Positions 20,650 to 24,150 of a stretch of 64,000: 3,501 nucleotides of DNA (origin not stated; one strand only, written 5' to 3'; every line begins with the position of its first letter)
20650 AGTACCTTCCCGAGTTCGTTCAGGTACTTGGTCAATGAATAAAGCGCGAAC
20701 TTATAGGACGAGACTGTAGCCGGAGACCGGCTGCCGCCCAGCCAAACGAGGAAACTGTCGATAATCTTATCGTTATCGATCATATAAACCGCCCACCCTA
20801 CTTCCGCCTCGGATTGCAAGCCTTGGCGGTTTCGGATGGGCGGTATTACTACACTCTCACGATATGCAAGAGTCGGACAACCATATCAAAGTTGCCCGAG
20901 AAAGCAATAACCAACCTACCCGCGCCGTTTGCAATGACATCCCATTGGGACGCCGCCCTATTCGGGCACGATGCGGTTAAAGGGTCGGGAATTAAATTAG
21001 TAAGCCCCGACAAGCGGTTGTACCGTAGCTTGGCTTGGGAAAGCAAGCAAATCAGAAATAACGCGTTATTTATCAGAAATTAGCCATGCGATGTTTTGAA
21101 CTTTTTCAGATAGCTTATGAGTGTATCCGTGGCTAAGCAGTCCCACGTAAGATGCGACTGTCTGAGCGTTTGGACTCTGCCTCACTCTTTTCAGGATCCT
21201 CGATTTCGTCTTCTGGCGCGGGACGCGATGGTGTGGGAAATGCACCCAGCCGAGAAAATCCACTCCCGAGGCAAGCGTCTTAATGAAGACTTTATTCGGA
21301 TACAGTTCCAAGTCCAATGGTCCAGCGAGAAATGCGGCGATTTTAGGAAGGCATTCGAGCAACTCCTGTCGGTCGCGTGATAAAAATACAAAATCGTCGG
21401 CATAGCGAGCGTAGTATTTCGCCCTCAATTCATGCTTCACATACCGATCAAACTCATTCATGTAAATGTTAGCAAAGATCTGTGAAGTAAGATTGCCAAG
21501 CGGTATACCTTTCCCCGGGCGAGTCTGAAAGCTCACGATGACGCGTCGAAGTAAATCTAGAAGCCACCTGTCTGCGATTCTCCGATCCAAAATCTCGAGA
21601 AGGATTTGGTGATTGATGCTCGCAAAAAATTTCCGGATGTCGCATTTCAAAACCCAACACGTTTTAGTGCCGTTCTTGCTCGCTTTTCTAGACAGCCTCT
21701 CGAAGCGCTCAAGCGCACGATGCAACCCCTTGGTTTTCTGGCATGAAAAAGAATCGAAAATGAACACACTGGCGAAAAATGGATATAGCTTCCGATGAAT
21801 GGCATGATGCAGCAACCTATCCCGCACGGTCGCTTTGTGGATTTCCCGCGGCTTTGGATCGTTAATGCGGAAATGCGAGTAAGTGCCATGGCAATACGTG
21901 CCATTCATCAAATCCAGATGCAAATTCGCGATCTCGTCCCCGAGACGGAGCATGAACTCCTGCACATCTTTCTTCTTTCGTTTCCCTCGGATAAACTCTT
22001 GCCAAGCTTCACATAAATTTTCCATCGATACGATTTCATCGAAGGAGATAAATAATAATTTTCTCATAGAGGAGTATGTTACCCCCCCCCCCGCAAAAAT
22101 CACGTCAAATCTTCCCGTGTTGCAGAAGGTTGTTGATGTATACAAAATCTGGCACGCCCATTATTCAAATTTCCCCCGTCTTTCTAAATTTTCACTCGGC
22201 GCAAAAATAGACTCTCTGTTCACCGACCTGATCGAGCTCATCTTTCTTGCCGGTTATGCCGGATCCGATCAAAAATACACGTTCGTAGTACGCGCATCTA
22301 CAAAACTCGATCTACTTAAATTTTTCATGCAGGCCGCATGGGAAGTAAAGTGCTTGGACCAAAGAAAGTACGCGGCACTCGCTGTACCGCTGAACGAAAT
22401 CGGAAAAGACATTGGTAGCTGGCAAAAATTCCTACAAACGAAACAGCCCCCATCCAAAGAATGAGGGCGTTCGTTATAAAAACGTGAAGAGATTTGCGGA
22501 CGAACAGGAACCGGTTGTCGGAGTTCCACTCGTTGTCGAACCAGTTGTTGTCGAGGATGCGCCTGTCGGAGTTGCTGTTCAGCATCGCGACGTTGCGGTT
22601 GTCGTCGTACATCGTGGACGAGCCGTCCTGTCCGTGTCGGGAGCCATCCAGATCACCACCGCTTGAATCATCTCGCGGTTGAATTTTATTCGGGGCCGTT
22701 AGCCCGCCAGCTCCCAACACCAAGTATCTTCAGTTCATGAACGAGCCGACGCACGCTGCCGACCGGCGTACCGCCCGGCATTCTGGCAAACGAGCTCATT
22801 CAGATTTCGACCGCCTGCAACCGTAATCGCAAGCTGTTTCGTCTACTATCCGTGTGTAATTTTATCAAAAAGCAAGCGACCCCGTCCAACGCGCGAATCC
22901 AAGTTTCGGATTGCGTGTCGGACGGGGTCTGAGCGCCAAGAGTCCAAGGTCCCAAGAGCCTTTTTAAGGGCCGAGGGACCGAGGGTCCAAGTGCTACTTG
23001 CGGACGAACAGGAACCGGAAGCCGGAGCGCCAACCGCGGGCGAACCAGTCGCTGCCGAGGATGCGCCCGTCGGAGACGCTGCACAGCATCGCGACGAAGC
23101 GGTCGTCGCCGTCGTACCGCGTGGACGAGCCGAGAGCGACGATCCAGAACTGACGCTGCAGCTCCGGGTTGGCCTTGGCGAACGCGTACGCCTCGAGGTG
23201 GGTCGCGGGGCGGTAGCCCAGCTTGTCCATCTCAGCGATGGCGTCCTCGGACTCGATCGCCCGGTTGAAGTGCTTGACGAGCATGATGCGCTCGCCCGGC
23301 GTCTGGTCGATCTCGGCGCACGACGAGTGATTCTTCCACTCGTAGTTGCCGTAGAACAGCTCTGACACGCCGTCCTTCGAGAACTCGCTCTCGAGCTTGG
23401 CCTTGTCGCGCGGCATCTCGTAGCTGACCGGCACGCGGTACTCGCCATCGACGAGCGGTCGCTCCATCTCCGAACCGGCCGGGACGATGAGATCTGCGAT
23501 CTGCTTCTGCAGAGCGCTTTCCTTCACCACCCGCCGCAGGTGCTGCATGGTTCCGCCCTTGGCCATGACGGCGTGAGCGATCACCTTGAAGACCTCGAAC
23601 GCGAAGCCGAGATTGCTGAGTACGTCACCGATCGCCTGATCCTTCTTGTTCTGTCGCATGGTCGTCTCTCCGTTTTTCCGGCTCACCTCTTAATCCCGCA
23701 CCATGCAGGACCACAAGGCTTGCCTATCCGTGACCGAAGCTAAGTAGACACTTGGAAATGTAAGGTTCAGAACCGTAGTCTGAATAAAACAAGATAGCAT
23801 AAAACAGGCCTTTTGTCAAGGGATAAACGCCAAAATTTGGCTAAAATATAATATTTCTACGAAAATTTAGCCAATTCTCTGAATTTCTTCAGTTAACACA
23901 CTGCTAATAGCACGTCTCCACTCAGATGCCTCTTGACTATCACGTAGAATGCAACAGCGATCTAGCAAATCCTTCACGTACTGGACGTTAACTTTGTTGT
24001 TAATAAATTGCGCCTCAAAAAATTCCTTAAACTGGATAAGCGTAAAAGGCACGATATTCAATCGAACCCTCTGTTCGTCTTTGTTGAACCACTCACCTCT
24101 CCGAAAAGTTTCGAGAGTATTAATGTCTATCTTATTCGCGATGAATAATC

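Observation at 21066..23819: Complete diversity-generating retroelement (RT, Avd-like gene, TR, VR-bearing target gene)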

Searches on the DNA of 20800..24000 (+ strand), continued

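Call 77: search_with_rna_model(model_id=R1, sources=[L053, L054, L055, L056, L057, L058, L059, L060, L061, L062, L063, L064, L065, L066, L067, L068, L069, L070, L071, L072, L073, L074, L075, L076, L077, L078, L079, L080, L081, L082, L083, L084, L085, L086, L087, L088, L089, L090, L091, L092, L093, L094, L095, L096, L097, L098, L099, L100, L101, L102, L103, L104, L105, L106, L107, L108, L109, L110, L111, L112, L113, L114, L115, L116, L117, L118, L119, L120, L121, L122, L123, L124, L125, L126, L127, L128, L129, L130, L131, L132, L133, L134, L135, L136, L137, L138, L139, L140, L141, L142, L143, L144, L145, L146, L147, L148, L149, L150, L151, L152], max_evalue=0.01)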
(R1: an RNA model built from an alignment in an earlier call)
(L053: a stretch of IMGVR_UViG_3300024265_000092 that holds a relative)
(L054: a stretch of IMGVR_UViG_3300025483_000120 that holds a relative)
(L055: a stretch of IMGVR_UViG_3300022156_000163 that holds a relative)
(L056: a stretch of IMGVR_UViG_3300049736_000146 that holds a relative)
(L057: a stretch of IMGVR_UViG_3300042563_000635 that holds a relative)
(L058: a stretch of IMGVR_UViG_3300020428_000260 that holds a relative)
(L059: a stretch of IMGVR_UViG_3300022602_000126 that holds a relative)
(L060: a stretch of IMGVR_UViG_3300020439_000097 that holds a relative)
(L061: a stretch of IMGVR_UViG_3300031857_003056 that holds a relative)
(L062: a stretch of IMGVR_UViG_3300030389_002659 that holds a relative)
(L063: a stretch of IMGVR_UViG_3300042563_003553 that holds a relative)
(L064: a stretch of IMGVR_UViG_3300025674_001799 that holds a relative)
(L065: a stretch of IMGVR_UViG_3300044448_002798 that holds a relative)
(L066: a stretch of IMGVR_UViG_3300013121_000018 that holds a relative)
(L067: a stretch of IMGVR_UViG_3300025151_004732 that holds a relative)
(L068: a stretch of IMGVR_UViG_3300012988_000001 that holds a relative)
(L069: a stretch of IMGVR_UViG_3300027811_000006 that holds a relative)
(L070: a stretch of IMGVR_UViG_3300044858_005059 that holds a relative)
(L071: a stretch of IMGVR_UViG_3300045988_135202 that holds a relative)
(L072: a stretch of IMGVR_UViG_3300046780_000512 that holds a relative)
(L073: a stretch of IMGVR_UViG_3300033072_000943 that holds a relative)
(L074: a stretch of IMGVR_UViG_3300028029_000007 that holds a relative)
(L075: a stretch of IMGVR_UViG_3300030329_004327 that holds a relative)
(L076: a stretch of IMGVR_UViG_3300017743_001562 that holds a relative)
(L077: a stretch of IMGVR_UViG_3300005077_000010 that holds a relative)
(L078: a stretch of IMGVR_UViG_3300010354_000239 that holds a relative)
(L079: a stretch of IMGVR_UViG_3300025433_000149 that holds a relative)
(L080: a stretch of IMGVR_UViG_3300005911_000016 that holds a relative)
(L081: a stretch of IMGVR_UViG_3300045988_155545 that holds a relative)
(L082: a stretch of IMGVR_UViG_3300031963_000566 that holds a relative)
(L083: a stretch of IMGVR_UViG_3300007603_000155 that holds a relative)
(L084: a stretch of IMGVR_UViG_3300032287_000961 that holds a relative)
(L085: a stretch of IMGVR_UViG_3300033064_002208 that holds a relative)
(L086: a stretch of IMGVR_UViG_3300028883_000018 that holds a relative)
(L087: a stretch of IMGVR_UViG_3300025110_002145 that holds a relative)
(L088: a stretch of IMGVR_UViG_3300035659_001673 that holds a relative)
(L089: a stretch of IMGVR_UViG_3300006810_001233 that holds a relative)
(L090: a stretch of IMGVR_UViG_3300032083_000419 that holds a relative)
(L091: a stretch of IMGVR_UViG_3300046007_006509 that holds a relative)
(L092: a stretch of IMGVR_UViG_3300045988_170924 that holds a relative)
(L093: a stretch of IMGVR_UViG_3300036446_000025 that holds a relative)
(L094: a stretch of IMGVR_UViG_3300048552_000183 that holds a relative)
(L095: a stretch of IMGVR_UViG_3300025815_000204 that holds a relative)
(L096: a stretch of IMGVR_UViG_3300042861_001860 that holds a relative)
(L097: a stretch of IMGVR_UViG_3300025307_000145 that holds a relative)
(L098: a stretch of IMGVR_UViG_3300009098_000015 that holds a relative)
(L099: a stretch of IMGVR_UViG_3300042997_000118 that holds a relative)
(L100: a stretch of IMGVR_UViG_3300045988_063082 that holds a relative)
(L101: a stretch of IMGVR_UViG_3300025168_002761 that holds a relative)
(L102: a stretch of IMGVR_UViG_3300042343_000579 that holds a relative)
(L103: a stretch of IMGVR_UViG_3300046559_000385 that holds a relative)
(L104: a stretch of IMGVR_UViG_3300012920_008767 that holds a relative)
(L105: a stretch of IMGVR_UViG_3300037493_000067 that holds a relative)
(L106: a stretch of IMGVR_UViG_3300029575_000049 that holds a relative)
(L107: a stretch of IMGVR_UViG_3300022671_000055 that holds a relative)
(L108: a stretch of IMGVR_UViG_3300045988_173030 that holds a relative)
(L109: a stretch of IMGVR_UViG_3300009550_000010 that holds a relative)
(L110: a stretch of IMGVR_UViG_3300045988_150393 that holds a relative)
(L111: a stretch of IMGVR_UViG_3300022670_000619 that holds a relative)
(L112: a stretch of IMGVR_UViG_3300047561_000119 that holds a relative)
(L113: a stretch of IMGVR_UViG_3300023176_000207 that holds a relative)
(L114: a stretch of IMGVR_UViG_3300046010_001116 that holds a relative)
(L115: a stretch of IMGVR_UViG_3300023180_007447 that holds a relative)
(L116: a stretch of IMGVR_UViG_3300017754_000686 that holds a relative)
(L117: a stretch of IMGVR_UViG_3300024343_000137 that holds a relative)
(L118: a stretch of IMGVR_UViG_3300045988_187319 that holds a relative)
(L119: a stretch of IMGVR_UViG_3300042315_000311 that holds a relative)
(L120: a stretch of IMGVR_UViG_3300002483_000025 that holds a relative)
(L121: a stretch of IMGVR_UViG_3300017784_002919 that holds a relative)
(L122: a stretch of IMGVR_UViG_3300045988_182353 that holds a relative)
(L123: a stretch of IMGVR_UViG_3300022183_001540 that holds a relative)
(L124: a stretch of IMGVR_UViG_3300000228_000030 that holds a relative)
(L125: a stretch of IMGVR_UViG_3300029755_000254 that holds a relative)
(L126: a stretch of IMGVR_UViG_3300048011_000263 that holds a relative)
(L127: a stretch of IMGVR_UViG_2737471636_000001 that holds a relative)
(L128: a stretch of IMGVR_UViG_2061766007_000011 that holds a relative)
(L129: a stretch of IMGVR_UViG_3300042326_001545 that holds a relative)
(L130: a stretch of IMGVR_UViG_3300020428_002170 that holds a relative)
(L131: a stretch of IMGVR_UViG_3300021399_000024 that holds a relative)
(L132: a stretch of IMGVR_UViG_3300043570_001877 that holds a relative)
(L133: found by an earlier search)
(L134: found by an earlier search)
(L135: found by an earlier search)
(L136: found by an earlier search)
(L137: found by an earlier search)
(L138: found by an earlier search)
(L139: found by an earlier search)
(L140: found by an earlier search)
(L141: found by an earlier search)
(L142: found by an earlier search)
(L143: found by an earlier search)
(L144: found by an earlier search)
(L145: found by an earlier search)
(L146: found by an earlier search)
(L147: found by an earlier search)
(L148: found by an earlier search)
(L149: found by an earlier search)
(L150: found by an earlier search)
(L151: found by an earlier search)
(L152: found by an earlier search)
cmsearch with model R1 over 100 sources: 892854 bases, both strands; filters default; matches with E-value up to 0.01: 0.
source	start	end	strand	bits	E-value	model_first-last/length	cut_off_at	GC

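Call 78: search_with_rna_model(model_id=R1, sources=[L175, L041, L177], max_evalue=0.01, show_alignments=3)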
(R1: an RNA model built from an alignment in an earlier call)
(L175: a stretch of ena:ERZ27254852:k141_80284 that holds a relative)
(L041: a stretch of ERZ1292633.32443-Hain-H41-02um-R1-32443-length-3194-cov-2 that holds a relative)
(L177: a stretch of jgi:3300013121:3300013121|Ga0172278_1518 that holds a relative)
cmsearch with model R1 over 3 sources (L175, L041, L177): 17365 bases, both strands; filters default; matches with E-value up to 0.01: 3.
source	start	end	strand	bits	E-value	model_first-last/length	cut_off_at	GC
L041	1087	1217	+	125.5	2.8e-24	1-131/131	no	0.43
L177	2835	2965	+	124.5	4.5e-24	1-131/131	no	0.48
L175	2782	2958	+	50.8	4.9e-09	1-131/131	no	0.59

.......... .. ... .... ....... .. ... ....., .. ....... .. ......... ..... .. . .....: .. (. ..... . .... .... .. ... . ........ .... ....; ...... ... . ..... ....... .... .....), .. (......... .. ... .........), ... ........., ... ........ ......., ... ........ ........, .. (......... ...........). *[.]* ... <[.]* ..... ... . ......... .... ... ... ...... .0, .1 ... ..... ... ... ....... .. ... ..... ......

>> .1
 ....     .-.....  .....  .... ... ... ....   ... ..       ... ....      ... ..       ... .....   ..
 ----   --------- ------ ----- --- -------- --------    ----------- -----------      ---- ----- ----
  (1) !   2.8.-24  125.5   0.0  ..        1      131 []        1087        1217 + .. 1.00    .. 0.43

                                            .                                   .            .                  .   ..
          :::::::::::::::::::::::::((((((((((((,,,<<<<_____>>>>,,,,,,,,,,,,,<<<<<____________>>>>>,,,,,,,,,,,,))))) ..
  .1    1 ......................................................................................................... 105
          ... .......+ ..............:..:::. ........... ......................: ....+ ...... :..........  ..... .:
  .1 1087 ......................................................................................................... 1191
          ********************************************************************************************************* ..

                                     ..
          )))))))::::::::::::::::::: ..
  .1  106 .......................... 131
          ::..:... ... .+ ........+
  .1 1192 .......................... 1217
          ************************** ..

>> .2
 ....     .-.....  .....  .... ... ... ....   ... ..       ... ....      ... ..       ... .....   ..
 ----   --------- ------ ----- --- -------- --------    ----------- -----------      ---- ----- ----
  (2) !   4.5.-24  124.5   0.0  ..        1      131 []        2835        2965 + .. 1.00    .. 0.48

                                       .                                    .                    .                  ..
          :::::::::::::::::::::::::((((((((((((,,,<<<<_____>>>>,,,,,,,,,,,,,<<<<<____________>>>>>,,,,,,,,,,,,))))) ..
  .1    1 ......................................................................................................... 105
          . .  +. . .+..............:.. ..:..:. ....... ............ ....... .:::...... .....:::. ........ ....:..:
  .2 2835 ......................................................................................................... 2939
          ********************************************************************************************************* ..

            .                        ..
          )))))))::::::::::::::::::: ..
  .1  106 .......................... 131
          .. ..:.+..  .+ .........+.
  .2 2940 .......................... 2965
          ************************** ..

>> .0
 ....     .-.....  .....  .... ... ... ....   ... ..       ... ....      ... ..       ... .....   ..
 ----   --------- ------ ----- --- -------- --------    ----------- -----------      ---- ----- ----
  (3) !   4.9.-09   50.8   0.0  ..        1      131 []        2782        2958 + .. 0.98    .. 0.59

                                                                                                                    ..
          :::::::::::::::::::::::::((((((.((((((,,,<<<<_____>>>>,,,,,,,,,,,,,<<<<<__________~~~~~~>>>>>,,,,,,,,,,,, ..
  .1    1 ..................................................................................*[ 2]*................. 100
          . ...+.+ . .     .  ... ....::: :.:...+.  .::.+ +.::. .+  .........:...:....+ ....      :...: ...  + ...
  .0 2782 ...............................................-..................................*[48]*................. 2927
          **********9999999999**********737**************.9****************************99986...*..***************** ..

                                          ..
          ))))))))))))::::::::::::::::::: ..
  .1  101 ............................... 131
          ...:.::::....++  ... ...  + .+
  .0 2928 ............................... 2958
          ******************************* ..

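Call 85: search_with_rna_model(model_id=R1, sources=[L178, L179, L180, L181], max_evalue=1)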
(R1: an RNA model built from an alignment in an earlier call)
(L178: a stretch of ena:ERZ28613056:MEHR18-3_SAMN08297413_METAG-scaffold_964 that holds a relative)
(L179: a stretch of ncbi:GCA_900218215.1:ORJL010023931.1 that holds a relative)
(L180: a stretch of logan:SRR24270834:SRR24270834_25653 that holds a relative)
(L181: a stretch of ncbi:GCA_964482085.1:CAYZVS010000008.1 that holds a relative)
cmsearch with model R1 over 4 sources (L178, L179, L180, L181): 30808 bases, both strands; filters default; matches with E-value up to 1: 4.
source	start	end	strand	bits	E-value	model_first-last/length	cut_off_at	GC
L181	2825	2958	+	101.1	4.8e-19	1-131/131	no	0.52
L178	2769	2955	+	81.3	5.1e-15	1-131/131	no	0.52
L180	2813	2943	+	78.3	2.2e-14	1-131/131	no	0.51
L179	2859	2986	+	67.4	3.5e-12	1-131/131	no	0.48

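Call 102: search_with_rna_model(model_id=R1, sources=[window, L003, L006, L014, L015, L020, L022, L027, L032, L041, L049, L173, L174, L175, L177, L178, L179, L180, L181], max_evalue=0.001, make_alignment=true)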
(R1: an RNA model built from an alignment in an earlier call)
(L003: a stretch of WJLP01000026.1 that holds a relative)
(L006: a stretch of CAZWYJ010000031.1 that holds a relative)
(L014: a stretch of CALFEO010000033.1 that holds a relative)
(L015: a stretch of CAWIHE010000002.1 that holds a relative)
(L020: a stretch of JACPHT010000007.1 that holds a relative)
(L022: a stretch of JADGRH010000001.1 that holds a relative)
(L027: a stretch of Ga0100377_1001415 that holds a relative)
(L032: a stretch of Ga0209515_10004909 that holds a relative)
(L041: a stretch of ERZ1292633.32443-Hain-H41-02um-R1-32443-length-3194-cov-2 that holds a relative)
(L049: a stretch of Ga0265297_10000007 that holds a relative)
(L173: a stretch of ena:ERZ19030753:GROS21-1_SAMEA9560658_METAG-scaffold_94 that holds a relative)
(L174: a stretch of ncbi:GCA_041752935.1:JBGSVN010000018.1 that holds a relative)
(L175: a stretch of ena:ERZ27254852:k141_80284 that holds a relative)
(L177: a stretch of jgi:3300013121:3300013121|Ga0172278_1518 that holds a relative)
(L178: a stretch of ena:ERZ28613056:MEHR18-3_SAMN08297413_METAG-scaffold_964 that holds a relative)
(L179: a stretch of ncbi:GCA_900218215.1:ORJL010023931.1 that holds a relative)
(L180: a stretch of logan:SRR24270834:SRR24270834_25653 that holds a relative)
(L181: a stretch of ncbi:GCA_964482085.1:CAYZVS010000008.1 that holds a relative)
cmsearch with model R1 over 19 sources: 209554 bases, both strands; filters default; matches with E-value up to 0.001: 19.
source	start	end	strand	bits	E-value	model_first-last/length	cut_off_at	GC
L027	4914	5044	+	147.3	1.2e-27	1-131/131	no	0.5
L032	1443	1573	+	146.6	1.7e-27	1-131/131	no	0.51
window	22615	22745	-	145.9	2.3e-27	1-131/131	no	0.56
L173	2823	2953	+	140.1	3.5e-26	1-131/131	no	0.48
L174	2460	2590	+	139.4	4.8e-26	1-131/131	no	0.5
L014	6689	6819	+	133.9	6.4e-25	1-131/131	no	0.47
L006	6909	7038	+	128.6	7.7e-24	1-131/131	no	0.49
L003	1110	1268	+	127.6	1.2e-23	1-131/131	no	0.57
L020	1102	1232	+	125.9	2.8e-23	1-131/131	no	0.43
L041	1087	1217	+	125.5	3.4e-23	1-131/131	no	0.43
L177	2835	2965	+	124.5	5.4e-23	1-131/131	no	0.48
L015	6900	7037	+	105.8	3.5e-19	1-131/131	no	0.58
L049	4601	4734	+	105.4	4.2e-19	1-131/131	no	0.4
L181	2825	2958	+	101.1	3.2e-18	1-131/131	no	0.52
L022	6614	6752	+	97.7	1.6e-17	1-131/131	no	0.4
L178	2769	2955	+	81.3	3.5e-14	1-131/131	no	0.52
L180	2813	2943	+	78.3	1.5e-13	1-131/131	no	0.51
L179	2859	2986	+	67.4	2.4e-11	1-131/131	no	0.48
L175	2782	2958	+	50.8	5.9e-08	1-131/131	no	0.59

Alignment A9: 19 matches aligned to the model, 223 columns, each read 5' to 3' on its own strand. Consensus structure (alignment columns), stored with it:
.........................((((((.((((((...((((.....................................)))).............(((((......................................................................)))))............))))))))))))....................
